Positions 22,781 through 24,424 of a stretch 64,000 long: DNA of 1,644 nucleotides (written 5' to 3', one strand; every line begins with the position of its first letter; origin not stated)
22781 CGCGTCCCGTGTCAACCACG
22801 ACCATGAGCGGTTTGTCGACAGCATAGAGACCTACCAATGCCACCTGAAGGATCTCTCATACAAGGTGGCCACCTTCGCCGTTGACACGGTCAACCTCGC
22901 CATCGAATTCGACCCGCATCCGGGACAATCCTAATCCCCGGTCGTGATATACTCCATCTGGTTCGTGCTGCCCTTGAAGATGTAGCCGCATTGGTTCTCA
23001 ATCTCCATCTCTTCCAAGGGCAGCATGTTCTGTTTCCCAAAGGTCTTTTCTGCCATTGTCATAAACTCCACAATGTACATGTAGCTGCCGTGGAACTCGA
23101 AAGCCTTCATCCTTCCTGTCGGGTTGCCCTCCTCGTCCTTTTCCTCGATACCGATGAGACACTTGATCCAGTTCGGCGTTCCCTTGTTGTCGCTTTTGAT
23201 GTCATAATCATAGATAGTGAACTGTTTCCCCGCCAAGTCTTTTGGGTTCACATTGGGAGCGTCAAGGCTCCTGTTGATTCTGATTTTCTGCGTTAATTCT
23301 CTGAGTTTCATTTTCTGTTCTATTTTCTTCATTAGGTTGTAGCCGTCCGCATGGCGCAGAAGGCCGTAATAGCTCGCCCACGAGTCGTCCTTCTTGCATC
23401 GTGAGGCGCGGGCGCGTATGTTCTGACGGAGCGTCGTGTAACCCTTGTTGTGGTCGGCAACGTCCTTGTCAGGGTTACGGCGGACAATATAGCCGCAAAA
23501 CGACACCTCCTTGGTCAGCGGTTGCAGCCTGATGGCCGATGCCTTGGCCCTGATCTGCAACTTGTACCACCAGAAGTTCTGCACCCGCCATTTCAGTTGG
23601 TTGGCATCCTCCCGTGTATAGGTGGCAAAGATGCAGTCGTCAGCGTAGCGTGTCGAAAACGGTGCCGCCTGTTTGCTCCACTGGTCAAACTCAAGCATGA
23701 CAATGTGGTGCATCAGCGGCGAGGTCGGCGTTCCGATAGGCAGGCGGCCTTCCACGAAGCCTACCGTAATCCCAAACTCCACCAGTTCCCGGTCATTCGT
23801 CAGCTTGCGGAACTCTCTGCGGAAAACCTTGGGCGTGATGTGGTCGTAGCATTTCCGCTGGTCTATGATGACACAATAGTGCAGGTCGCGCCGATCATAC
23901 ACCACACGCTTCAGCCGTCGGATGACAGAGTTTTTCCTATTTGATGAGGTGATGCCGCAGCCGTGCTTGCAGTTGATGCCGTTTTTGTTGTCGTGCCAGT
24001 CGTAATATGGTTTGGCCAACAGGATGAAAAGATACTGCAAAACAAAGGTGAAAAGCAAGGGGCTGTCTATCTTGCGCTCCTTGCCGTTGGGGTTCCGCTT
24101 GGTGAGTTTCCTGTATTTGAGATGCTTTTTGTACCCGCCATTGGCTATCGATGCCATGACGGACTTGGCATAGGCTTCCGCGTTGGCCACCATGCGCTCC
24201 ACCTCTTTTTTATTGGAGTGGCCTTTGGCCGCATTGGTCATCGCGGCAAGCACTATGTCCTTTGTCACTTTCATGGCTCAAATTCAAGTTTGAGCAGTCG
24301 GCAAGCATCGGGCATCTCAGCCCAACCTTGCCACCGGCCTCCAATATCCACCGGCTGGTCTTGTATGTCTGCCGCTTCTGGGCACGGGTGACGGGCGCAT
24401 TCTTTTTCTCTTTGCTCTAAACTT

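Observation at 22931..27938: Complete diversity-generating retroelement: TR and VR differ only at template adenines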

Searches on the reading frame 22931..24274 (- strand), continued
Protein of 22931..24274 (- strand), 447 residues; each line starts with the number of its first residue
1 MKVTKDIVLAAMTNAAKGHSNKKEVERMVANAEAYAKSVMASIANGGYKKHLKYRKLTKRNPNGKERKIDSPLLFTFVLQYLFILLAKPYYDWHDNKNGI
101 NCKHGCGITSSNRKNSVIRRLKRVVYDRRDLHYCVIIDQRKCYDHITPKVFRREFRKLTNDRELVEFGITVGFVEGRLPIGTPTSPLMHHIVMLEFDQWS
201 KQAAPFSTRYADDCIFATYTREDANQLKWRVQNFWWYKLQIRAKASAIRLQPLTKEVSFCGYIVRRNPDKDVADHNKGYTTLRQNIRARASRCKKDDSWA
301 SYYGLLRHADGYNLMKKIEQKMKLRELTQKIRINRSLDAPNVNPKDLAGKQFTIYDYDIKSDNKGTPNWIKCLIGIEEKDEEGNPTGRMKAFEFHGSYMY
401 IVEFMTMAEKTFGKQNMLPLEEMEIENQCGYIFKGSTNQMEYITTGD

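Call 51: fold_search(model_id=the predicted structure, library=pdb)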
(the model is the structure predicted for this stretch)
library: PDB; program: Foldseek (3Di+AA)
matches with E <= 10: 1181; with E <= 0.001: 245
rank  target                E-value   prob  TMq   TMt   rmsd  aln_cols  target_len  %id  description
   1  6ar1_D                1.0e-12  1.00  0.54  0.58   6.4       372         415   16  Structure of a Thermostable Group II Intron Reverse Transcriptase with Template-Primer and Its Functional and Evolutio (released 2017-11-29)
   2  6ar3_A                1.1e-12  1.00  0.52  0.56   3.7       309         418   17  Structure of a Thermostable Group II Intron Reverse Transcriptase with Template-Primer and Its Functional and Evolutio (released 2017-11-29)
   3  6ar1_A                1.2e-12  1.00  0.55  0.58   6.4       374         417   16  Structure of a Thermostable Group II Intron Reverse Transcriptase with Template-Primer and Its Functional and Evolutio (released 2017-11-29)
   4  6ar3_D                1.4e-12  1.00  0.54  0.57   7.7       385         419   16  Structure of a Thermostable Group II Intron Reverse Transcriptase with Template-Primer and Its Functional and Evolutio (released 2017-11-29)
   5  7k9y_A                3.9e-12  1.00  0.52  0.55   6.4       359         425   16  GsI-IIC RT Template-Switching Complex (twinned) (released 2021-08-18)
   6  8ub7_A                2.9e-11  1.00  0.56  0.73   6.2       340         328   16  Diversity-generating retroelement (DGR) ribonucleoprotein reverse transcriptase - Active state (N-occupied) (released 2024-10-23)
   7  5hhl_B                3.1e-11  1.00  0.49  0.73   4.9       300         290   16  Reverse transcriptase domain of group II intron maturase from Eubacterium rectale in P21 space group (released 2016-05-04)
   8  8ubd_A                4.5e-11  1.00  0.51  0.68   6.4       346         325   14  Diversity-generating retroelement (DGR) ribonucleoprotein reverse transcriptase - Pre-active State 2 (released 2024-10-23)
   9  5hhl_A                5.2e-11  1.00  0.49  0.72   4.9       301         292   16  Reverse transcriptase domain of group II intron maturase from Eubacterium rectale in P21 space group (released 2016-05-04)
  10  5irg_A                7.6e-11  1.00  0.49  0.74   5.5       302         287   15  Reverse transcriptase domain of group II intron maturase from Roseburia intestinalis in P212121 space group (released 2016-05-04)
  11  5hhl_H                9.9e-11  1.00  0.49  0.73   4.8       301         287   16  Reverse transcriptase domain of group II intron maturase from Eubacterium rectale in P21 space group (released 2016-05-04)
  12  5hhl_G                1.1e-10  1.00  0.49  0.72   5.0       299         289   17  Reverse transcriptase domain of group II intron maturase from Eubacterium rectale in P21 space group (released 2016-05-04)
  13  5irg_B                1.2e-10  1.00  0.49  0.74   4.3       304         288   16  Reverse transcriptase domain of group II intron maturase from Roseburia intestinalis in P212121 space group (released 2016-05-04)
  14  5hhl_C                1.3e-10  1.00  0.49  0.73   4.9       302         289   16  Reverse transcriptase domain of group II intron maturase from Eubacterium rectale in P21 space group (released 2016-05-04)
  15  5hhl_D                1.3e-10  1.00  0.49  0.72   4.8       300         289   16  Reverse transcriptase domain of group II intron maturase from Eubacterium rectale in P21 space group (released 2016-05-04)
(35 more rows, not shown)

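Call 102: search_dna_similar(query=window:22931-24274:-, collection=plasmids, mode=protein, max_evalue=0.001, max_rows=15)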
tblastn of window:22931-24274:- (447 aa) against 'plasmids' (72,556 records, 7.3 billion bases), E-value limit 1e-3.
Records with a match: 248; places in all: 288; records where one place covers at least 80% of the query: 0.
Best place of each record, by identity: <60% 248.
By first word of the organism name: Klebsiella 160; Sinorhizobium 28; Bacillus 12; Enterococcus 5; Escherichia 4; Lactiplantibacillus 3; Lacticaseibacillus 3; Pediococcus 3; Persicobacter 3; Pseudomonas 3; and 18 more.
By predicted mobility (MOB-suite, as given by PLSDB): conjugative 150; non-mobilizable 65; mobilizable 33.
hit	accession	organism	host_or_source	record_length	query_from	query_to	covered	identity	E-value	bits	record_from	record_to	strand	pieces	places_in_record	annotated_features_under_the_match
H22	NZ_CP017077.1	Novosphingobium resinovorum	single cell,soil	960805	62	385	72%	22.4%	2e-4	51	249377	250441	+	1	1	ltrA: group II intron reverse transcriptase/maturase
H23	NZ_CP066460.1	Enterococcus faecium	-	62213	9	320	70%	21.4%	3e-4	51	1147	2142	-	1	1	ltrA: group II intron reverse transcriptase/maturase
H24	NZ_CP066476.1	Enterococcus faecium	Homo sapiens,cell culture,rectal swab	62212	9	320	70%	21.4%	3e-4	51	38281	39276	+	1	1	ltrA: group II intron reverse transcriptase/maturase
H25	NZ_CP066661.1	Enterococcus faecium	Homo sapiens,cell culture,rectal swab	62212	9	320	70%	21.4%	3e-4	51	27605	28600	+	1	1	ltrA: group II intron reverse transcriptase/maturase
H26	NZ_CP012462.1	Enterococcus faecium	Homo sapiens,human blood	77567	9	320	70%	21.4%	3e-4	51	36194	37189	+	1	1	ltrA: group II intron reverse transcriptase/maturase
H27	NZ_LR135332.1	Enterococcus faecium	-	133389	9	320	70%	21.4%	3e-4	51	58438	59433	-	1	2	ltrA: group II intron reverse transcriptase/maturase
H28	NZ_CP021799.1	Sinorhizobium meliloti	Medicago sativa,Single Cell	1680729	13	325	70%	20.9%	7e-5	53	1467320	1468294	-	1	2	none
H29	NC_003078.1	Sinorhizobium meliloti 1021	-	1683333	13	325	70%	20.9%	7e-5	53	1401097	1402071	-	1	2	none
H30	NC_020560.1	Sinorhizobium meliloti 2011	-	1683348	13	325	70%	20.9%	7e-5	53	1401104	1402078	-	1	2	none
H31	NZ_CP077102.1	Lactiplantibacillus pentosus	-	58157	25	323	67%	21.4%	6e-5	53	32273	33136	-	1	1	ltrA: group II intron reverse transcriptase/maturase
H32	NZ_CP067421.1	Skermanella sp. TT6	Homo sapiens,single cell,skin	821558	8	312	68%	20.8%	9e-4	50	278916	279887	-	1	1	ltrA: group II intron reverse transcriptase/maturase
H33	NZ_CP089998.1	Cytobacillus spongiae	sponge,Pure culture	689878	38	307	60%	23.5%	3e-4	51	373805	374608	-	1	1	ltrA: group II intron reverse transcriptase/maturase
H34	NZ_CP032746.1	Lactiplantibacillus paraplantarum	whole organism,beer contaminant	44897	37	323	64%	21.9%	2e-4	52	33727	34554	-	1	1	ltrA: group II intron reverse transcriptase/maturase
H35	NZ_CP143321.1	Cetobacterium somerae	intestine of Yellow Catfish,pure culture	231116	18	296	62%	22.5%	6e-4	50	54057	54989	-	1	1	ltrA: group II intron reverse transcriptase/maturase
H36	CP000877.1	Herpetosiphon aurantiacus DSM 785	-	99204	63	331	60%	21.5%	1e-5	56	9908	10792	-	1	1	RNA-directed DNA polymerase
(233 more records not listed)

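Call 103: get_annotated_region(hit=H23, flank=1500)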
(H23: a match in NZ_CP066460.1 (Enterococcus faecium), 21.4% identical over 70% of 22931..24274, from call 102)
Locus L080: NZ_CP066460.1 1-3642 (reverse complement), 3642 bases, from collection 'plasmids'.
description: Enterococcus faecium strain Dallas 87_1 plasmid p87_1_62kb, complete sequence
organism: Enterococcus faecium (NCBI taxid 1352)
taxonomy: Bacteria; Bacillota; Bacilli; Lactobacillales; Enterococcaceae; Enterococcus; Enterococcus faecium
host: -; source: -; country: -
typing (MOB-suite, as given by PLSDB): conjugative; replicon rep_cluster_889; relaxase MOBP; mating-pair formation MPF_T
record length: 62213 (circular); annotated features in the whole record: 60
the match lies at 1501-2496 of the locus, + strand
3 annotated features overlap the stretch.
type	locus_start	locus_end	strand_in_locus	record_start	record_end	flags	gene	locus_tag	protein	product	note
CDS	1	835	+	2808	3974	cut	-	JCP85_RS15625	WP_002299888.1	EpaQ family protein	-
CDS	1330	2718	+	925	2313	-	ltrA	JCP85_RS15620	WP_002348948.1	group II intron reverse transcriptase/maturase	GO:0000373 - Group II intron splicing [Evidence IEA]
CDS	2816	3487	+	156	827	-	-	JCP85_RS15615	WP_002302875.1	class A sortase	-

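Call 104: get_annotated_region(hit=H29, flank=1500)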
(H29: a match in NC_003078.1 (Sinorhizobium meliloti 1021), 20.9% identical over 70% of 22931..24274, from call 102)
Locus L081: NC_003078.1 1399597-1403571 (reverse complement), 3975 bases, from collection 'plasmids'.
description: Sinorhizobium meliloti 1021 plasmid pSymB, complete sequence
organism: Sinorhizobium meliloti 1021 (NCBI taxid 266834)
taxonomy: Bacteria; Pseudomonadota; Alphaproteobacteria; Hyphomicrobiales; Rhizobiaceae; Sinorhizobium; Sinorhizobium meliloti; Sinorhizobium meliloti 1021
host: -; source: -; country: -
typing (MOB-suite, as given by PLSDB): mobilizable; relaxase MOBQ
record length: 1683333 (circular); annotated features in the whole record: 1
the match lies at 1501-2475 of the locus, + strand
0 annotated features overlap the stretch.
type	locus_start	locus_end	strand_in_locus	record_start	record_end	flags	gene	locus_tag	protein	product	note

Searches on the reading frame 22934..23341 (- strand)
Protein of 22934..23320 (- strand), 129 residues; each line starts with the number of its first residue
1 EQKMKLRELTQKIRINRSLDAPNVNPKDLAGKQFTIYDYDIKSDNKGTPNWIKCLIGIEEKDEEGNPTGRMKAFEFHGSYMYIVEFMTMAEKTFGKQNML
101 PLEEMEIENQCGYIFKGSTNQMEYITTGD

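Call 72: search_protein_families(library=pfam, proteins=[window:22934-23320:-], max_evalue=10)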
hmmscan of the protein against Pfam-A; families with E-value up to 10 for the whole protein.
window:22934-23320:- (129 aa): 0 families

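Call 90: search_solved_structures(query=A6, max_evalue=10)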
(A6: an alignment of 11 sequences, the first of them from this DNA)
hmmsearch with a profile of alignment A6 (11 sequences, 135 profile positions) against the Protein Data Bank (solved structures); distinct sequences matched with E-value up to 10: 1.
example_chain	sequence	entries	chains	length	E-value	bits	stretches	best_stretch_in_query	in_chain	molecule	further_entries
9i5v_f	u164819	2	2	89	0.54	13.6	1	11-62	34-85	Small ribosomal subunit protein uS15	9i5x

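Call 91: search_protein_families(library=pfam, alignment_id=A6, max_evalue=10)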
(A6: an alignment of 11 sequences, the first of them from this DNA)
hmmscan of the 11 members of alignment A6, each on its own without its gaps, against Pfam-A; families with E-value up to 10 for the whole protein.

A. member 1, seq(136 aa): 0 families

B. families by the number of members that match (of 11 scanned): 5 families
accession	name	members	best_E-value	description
PF03559.20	Hexose_dehydrat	1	0.037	NDP-hexose 2,3-dehydratase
PF05718.17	Pox_int_trans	1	0.062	Poxvirus intermediate transcription factor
PF16953.11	PRORP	1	0.083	Protein-only RNase P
PF25347.1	PH_PKH3_C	1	0.1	PKH3 kinase C-terminal PH domain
PF17129.9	Peptidase_M99_C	1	0.19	C-terminal domain of metallo-carboxypeptidase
